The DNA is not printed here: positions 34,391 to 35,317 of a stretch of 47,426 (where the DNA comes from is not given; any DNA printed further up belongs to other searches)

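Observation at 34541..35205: AT-rich 209-aa gene beside the c-like repressor at the Mu-like prophage end: candidate lysogen-expressed accessory function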

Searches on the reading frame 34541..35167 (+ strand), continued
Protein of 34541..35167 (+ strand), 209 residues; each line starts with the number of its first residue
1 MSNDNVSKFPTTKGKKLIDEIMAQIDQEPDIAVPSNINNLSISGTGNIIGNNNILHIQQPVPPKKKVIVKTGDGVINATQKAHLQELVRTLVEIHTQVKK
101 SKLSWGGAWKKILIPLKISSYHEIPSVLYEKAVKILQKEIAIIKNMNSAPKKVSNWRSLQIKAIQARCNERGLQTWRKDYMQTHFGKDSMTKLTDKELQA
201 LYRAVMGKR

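Call 96: search_protein_families(library=pfam, proteins=[P0044, P0068, P0110, P0122, P0132, P0135, P0137, P0139, P0140, P0150], max_evalue=0.001)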
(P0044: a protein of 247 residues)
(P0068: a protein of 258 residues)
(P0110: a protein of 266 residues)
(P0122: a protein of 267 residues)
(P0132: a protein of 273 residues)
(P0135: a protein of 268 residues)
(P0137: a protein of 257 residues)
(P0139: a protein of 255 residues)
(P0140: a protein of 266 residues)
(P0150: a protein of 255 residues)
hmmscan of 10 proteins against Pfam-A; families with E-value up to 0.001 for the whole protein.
P0044 (247 aa): 0 families

P0068 (258 aa): 0 families

P0110 (266 aa): 3 families
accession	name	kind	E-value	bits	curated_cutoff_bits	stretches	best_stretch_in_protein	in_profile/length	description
PF10552.14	ORF6C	-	3.2e-05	24.3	22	1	122-190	28-105/114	ORF6C domain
PF13560.12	HTH_31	-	6.7e-05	23.6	27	1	7-53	3-50/64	Helix-turn-helix domain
PF01381.28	HTH_3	-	0.00011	22.6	23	1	12-51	3-42/55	Helix-turn-helix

P0122 (267 aa): 2 families
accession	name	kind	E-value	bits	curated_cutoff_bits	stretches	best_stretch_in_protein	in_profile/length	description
PF06252.17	GemA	-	2.2e-06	29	27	0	231-266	5-40/119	Bacteriophage Mu, GemA protein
PF10552.14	ORF6C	-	3.2e-05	24.3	22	1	129-192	32-104/114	ORF6C domain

P0132 (273 aa): 4 families
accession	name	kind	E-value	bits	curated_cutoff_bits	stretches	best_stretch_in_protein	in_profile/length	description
PF01381.28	HTH_3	-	9.7e-08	32.4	23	1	13-56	2-45/55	Helix-turn-helix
PF10552.14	ORF6C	-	0.00083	19.7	22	0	155-192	68-105/114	ORF6C domain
PF12844.13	HTH_19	-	0.00083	19.7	30.2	0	16-69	8-62/64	Helix-turn-helix domain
PF13560.12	HTH_31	-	0.00087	20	27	0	9-56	3-51/64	Helix-turn-helix domain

P0135 (268 aa): 1 family
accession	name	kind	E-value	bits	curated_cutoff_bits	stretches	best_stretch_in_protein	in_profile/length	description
PF10552.14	ORF6C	-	0.00059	20.2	22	0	155-192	67-104/114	ORF6C domain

P0137 (257 aa): 1 family
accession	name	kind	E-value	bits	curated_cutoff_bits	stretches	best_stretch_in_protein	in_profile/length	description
PF10552.14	ORF6C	-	2.4e-06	27.9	22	1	143-181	67-105/114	ORF6C domain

P0139 (255 aa): 4 families
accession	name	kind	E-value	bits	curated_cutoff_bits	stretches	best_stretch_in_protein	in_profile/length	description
PF01381.28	HTH_3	-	8.2e-09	35.8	23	1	20-68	7-55/55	Helix-turn-helix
PF12844.13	HTH_19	-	5.6e-08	33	30.2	1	13-68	3-58/64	Helix-turn-helix domain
PF10552.14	ORF6C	-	1.5e-07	31.8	22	1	144-187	65-108/114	ORF6C domain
PF15943.11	YdaS_toxin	-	0.00056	20.1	30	0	24-62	10-48/65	Bacterial toxin YdaS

P0140 (266 aa): 2 families
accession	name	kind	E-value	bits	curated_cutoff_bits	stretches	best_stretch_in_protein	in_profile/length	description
PF10552.14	ORF6C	-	9.8e-07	29.2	22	1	151-190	66-105/114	ORF6C domain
PF01381.28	HTH_3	-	0.00023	21.6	23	1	21-60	8-47/55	Helix-turn-helix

P0150 (255 aa): 5 families
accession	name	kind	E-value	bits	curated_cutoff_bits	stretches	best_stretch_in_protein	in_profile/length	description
PF13560.12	HTH_31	-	5.4e-09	36.7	27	1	2-50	7-56/64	Helix-turn-helix domain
PF10552.14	ORF6C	-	5.9e-08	33.1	22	1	98-180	15-106/114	ORF6C domain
PF01381.28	HTH_3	-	1.2e-07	32.1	23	1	4-52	4-52/55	Helix-turn-helix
PF06252.17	GemA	-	2.5e-05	25.6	27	1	212-254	1-43/119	Bacteriophage Mu, GemA protein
PF12844.13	HTH_19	-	0.00025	21.3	30.2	1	2-58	5-61/64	Helix-turn-helix domain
